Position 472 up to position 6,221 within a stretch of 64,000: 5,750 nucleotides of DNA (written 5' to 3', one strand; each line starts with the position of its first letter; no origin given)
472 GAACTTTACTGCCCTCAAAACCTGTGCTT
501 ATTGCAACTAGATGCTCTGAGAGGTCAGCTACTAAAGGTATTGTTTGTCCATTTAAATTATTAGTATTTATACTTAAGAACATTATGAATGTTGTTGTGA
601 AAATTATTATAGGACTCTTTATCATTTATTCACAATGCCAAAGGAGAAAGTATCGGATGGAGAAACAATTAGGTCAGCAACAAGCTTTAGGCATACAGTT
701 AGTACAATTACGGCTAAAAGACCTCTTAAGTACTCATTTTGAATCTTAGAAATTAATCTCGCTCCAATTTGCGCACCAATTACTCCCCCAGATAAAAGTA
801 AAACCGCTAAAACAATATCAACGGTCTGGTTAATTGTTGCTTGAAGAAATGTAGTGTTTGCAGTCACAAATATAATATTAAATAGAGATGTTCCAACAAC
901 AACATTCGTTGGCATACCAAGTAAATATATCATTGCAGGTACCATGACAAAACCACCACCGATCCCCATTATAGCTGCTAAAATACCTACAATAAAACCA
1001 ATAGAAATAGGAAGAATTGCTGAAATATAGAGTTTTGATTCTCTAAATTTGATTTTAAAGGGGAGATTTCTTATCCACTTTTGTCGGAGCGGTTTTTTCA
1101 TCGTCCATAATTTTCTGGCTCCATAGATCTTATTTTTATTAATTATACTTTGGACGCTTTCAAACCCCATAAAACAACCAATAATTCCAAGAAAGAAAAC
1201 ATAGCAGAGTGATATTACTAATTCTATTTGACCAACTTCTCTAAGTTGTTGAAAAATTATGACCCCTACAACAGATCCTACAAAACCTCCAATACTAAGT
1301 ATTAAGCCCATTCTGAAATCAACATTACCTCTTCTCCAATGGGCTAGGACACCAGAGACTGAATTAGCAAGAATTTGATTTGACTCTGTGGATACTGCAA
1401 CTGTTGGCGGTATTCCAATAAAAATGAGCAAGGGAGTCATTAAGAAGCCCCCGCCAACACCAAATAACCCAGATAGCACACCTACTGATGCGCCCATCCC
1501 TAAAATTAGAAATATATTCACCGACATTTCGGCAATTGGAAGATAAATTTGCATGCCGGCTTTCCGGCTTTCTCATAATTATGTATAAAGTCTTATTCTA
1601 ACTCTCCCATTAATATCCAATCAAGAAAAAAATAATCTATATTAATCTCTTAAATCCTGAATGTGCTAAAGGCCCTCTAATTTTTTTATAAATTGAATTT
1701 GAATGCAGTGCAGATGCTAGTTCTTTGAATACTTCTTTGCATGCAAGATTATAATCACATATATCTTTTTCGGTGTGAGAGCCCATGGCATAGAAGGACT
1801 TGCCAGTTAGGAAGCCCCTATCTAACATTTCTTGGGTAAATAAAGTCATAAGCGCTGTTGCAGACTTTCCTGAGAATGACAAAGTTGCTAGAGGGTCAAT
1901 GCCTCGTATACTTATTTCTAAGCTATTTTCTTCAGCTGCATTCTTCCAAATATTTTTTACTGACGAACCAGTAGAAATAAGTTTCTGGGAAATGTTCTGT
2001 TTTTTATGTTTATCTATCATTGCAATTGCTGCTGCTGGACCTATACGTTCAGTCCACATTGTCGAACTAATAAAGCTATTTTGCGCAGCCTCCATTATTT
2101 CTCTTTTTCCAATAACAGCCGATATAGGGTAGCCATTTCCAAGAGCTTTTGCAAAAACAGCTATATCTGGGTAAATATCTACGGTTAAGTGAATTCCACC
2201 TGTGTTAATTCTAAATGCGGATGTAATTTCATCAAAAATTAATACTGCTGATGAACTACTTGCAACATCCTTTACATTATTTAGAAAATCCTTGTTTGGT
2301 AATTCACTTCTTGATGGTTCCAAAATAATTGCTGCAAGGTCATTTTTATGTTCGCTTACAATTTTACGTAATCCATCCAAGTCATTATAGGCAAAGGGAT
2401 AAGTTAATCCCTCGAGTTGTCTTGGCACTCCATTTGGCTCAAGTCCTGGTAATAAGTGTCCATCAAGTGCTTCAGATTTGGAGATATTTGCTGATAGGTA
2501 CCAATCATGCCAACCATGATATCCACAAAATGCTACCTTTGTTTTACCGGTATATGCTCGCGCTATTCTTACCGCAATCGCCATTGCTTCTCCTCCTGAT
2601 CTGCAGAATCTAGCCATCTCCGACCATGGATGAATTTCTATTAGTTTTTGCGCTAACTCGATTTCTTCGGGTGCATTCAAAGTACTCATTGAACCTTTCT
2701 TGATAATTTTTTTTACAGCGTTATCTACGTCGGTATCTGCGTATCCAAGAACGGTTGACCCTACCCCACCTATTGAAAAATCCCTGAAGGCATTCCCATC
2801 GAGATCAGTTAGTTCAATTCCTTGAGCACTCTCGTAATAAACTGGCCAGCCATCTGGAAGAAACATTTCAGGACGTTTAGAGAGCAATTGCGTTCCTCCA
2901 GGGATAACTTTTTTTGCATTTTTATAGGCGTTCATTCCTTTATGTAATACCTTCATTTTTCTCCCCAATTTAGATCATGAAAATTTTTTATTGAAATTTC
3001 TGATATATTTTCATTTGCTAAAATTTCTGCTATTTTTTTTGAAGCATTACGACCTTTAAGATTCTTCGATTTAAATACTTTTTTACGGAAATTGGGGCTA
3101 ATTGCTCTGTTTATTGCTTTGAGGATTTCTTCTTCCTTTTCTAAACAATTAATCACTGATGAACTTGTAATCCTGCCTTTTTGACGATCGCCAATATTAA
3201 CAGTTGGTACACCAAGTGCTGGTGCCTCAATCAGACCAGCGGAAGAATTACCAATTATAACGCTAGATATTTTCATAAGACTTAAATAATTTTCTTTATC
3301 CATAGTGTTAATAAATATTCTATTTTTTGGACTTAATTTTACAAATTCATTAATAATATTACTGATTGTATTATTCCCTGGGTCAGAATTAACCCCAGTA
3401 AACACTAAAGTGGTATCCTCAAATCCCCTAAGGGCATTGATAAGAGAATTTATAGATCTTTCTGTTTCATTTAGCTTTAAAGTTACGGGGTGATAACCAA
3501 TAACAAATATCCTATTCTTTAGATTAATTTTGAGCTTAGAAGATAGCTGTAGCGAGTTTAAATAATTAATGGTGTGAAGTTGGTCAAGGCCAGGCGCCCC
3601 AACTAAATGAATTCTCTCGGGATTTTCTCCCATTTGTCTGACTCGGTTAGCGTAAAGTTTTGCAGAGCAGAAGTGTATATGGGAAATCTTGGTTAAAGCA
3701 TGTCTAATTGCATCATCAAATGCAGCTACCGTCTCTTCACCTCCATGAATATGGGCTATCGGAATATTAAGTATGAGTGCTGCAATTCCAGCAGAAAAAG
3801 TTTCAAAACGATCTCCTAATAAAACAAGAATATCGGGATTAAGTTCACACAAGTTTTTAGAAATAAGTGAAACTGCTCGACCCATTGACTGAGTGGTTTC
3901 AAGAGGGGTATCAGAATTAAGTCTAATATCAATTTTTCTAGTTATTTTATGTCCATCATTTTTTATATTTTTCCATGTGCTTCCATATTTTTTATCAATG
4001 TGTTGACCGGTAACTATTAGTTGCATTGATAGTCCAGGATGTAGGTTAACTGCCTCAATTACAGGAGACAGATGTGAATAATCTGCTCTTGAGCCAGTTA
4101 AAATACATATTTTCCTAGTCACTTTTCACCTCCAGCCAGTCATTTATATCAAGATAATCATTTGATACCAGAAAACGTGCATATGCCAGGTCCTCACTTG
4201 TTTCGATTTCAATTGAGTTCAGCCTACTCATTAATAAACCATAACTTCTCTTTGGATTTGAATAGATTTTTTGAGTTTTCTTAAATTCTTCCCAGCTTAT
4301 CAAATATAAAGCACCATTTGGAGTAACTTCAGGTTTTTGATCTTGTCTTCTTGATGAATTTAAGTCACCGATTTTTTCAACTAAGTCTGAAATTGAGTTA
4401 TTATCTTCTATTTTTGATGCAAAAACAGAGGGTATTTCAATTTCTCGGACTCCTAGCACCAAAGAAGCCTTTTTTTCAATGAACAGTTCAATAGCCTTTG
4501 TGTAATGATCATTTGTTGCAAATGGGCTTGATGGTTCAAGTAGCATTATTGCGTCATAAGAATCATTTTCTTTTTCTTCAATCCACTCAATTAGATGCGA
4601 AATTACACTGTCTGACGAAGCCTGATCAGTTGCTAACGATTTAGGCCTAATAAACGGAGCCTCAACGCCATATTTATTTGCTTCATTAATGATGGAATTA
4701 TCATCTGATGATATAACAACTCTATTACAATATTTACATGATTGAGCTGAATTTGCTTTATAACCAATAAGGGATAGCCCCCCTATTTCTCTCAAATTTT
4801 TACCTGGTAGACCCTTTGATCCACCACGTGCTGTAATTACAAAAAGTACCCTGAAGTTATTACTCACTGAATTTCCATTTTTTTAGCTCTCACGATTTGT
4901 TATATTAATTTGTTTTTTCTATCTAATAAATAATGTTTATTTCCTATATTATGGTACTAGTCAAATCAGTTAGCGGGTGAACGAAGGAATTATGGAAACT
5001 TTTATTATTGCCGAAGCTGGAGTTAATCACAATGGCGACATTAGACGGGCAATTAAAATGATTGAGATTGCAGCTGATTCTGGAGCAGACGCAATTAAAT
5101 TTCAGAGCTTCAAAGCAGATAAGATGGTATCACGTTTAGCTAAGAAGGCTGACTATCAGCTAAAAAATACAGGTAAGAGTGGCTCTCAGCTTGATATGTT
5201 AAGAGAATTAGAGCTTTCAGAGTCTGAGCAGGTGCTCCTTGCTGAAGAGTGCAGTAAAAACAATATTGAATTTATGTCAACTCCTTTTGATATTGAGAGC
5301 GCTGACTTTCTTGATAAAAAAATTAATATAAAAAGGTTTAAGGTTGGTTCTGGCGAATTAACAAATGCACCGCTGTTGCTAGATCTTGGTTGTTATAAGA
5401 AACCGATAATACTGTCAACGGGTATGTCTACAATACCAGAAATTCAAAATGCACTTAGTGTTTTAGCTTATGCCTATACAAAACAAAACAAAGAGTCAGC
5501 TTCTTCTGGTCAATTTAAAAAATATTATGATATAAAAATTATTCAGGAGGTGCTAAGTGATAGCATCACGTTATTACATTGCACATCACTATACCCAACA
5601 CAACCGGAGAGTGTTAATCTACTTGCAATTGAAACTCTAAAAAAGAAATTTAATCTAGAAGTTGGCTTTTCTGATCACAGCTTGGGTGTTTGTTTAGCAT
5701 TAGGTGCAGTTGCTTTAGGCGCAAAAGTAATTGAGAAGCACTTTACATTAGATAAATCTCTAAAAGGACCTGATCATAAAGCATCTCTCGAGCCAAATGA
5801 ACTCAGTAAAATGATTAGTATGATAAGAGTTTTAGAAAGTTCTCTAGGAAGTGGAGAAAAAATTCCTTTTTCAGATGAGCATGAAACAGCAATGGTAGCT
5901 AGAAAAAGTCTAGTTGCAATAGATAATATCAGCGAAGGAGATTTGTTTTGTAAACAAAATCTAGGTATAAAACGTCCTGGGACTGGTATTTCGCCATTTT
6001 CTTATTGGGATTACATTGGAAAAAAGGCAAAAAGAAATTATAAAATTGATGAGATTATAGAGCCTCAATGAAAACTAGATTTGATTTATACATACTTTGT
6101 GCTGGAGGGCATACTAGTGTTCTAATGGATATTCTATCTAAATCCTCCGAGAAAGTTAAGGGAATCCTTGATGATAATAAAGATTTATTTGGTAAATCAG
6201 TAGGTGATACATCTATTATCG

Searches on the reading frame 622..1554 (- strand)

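Call 54: search_protein_families(library=pfam, proteins=[window:622-1554:-], max_evalue=0.00001)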
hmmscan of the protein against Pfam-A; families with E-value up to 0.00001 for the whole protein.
window:622-1554:- (310 aa): 1 family
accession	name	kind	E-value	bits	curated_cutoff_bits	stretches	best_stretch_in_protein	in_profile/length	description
PF01925.25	TauE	-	1.5e-52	179.1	32.6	1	18-291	2-237/237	Sulfite exporter TauE/SafE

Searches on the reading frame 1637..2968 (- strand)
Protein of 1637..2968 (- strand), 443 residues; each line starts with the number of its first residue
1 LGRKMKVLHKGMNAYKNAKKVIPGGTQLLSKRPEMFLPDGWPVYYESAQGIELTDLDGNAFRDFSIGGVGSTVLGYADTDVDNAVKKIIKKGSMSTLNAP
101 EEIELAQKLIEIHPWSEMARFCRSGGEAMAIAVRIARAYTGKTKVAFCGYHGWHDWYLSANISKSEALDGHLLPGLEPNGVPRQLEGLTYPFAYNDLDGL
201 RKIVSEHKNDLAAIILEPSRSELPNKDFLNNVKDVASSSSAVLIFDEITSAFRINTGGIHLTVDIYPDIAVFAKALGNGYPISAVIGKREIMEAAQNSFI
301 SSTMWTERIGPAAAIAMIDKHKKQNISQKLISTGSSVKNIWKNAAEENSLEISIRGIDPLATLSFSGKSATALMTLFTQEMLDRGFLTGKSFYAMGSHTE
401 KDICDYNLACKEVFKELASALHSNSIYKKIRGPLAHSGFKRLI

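Call 54: search_protein_families(library=pfam, proteins=[window:1637-2968:-], max_evalue=0.00001)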
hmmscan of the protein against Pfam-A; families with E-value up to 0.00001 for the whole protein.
window:1637-2968:- (443 aa): 1 family
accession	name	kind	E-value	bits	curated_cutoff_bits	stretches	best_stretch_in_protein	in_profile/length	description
PF00202.27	Aminotran_3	-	6.5e-39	134.2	30.5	1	43-387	11-370/403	Aminotransferase class-III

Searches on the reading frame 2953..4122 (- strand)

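Call 54: search_protein_families(library=pfam, proteins=[window:2953-4122:-], max_evalue=0.00001)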
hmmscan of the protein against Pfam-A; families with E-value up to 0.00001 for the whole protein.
window:2953-4122:- (389 aa): 1 family
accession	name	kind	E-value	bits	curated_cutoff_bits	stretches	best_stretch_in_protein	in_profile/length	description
PF02350.25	Epimerase_2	-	2.6e-78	263.8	30.6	1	25-368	3-346/347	UDP-N-acetylglucosamine 2-epimerase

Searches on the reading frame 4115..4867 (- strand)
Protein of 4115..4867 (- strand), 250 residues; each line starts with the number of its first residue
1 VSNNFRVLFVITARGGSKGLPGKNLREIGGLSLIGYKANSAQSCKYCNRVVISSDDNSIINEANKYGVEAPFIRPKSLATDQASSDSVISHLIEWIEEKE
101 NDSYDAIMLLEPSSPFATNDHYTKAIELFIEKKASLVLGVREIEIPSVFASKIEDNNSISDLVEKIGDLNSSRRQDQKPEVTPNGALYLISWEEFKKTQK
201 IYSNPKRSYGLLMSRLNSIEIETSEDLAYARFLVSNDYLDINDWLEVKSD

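Call 54: search_protein_families(library=pfam, proteins=[window:4115-4867:-], max_evalue=0.00001)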
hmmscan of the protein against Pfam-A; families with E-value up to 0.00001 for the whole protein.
window:4115-4867:- (250 aa): 1 family
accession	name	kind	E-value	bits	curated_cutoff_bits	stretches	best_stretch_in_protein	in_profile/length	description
PF02348.25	CTP_transf_3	-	6e-16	59.3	22.6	1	9-133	2-118/217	Cytidylyltransferase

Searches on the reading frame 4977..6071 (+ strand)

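Call 54: search_protein_families(library=pfam, proteins=[window:4977-6071:+], max_evalue=0.00001)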
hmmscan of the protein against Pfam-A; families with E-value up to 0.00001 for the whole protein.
window:4977-6071:+ (364 aa): 1 family
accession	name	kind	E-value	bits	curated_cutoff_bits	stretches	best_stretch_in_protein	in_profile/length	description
PF03102.20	NeuB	-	1.7e-90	303.2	22.1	1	28-295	1-241/241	NeuB family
